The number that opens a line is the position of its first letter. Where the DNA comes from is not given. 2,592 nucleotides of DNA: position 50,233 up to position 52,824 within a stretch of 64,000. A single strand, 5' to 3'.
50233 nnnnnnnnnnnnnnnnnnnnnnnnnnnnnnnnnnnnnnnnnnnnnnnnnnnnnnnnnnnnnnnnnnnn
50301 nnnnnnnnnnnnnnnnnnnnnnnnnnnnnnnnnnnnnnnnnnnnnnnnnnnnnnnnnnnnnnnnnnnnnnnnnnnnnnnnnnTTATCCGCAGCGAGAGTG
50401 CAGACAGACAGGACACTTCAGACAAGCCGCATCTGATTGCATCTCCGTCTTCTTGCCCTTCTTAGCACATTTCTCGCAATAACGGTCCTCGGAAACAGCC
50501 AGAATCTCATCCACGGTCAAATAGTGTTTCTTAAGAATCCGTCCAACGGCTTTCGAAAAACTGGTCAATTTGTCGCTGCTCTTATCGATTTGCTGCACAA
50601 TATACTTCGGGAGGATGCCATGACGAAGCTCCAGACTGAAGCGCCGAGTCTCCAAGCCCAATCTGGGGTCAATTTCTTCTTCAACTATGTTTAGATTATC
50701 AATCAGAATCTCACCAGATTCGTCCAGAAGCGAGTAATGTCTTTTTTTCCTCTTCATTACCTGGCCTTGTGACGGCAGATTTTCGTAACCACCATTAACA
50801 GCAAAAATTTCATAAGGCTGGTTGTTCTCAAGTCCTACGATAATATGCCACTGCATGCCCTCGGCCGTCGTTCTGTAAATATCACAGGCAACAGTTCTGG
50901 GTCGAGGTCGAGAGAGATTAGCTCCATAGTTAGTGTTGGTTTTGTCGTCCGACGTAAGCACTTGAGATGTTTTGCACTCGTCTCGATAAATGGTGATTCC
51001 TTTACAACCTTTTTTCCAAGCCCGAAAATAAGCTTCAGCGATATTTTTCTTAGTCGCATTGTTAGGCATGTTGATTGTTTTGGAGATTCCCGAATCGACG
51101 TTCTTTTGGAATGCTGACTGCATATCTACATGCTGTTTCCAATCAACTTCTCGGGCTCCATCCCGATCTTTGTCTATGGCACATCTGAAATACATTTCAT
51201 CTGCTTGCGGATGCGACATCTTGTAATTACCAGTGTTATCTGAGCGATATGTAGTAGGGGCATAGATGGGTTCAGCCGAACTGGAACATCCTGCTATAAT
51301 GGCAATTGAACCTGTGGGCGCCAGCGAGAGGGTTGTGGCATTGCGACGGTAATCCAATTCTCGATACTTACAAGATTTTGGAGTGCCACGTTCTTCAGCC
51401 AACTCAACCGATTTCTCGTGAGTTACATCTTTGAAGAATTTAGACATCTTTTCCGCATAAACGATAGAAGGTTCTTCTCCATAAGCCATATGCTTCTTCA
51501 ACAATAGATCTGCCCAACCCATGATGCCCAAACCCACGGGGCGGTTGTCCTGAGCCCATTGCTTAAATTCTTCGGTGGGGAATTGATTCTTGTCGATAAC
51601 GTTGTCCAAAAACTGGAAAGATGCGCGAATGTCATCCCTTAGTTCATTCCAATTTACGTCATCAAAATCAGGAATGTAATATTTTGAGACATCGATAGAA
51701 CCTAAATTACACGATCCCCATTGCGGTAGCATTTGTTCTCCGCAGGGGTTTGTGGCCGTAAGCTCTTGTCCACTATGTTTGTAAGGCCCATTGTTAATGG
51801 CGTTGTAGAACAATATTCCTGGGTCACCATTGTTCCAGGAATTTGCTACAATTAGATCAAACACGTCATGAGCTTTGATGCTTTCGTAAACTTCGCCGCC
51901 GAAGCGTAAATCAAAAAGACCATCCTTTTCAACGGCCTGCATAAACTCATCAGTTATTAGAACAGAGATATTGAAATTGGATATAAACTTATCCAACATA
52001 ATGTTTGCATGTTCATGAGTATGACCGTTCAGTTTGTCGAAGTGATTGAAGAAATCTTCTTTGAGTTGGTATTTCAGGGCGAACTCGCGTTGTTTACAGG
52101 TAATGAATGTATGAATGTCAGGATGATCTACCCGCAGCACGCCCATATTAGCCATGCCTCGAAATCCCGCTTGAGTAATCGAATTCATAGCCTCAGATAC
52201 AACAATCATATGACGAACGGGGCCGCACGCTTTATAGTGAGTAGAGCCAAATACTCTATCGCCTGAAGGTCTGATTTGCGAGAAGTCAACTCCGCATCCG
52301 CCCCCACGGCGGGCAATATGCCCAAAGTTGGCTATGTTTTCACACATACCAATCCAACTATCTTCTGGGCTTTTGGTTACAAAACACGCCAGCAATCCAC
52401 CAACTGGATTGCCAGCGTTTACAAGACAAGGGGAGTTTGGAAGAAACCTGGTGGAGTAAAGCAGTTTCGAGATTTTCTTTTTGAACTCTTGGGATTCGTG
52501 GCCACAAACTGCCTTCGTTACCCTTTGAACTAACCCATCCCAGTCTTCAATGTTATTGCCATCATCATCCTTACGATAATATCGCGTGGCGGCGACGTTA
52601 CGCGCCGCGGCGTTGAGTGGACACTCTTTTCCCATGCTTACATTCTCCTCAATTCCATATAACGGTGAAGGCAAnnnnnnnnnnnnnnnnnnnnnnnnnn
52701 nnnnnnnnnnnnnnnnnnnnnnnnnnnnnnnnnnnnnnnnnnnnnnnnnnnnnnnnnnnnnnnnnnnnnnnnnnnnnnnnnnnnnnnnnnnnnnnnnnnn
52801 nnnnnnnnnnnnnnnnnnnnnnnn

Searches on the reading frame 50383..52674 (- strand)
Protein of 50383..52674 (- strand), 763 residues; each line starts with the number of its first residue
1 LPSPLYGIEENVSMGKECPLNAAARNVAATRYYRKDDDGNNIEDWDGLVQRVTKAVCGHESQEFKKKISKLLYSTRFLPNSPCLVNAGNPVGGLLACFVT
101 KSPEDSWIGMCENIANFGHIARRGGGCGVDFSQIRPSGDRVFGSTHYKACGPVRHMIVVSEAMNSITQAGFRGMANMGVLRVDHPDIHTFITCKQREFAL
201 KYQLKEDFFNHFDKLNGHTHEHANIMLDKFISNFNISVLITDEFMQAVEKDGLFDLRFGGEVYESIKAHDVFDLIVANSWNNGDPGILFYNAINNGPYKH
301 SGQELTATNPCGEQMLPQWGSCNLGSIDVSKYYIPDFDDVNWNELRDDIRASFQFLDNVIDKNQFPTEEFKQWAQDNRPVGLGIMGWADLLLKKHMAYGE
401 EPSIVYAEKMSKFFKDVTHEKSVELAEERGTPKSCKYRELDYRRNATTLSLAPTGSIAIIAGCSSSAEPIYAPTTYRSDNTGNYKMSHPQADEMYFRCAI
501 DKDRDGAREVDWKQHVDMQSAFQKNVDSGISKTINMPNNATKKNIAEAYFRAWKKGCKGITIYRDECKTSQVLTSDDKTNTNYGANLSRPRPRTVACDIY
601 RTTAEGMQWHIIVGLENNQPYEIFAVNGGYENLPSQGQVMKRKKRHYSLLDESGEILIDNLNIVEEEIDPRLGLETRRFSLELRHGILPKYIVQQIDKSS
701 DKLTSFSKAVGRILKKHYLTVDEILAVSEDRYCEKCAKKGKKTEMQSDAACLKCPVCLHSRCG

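Call 12: search_protein_families(library=phrogs, proteins=[window:50383-52674:-], max_evalue=0.001)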
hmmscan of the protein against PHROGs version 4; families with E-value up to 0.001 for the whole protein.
window:50383-52674:- (763 aa): 6 families
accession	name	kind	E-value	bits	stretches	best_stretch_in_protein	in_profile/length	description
phrog_84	-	DNA, RNA and nucleotide metabolism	1.2e-110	372.2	1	22-762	200-973/975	ribonucleoside-diphosphate reductase large subunit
phrog_3844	-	moron, auxiliary metabolic gene and host takeover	2.5e-36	126.6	2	319-432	159-266/451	NrdA-like aerobic NDP reductase large subunit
phrog_367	-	DNA, RNA and nucleotide metabolism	5.5e-32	111.8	1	145-566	255-652/701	ribonucleotide reductase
phrog_3987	-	DNA, RNA and nucleotide metabolism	8.6e-20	71.8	1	26-197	147-320/467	ribonucleotide reductase large subunit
phrog_30939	-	DNA, RNA and nucleotide metabolism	9.2e-11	41.3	1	372-474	730-827/977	ribonucleotide reductase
phrog_6132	-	DNA, RNA and nucleotide metabolism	1.3e-06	28.9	1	65-196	185-315/530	ribonucleotide reductase large subunit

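Call 13: search_protein_families(library=pfam, proteins=[window:50383-52674:-], max_evalue=0.001)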
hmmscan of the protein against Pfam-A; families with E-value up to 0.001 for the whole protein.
window:50383-52674:- (763 aa): 2 families
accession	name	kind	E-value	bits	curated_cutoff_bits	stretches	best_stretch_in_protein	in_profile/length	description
PF02867.20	Ribonuc_red_lgC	-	2.8e-91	307.2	23.9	2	96-433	2-337/523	Ribonucleotide reductase, barrel domain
PF00317.26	Ribonuc_red_lgN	-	4.2e-10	40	28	1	23-90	6-75/77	Ribonucleotide reductase, all-alpha domain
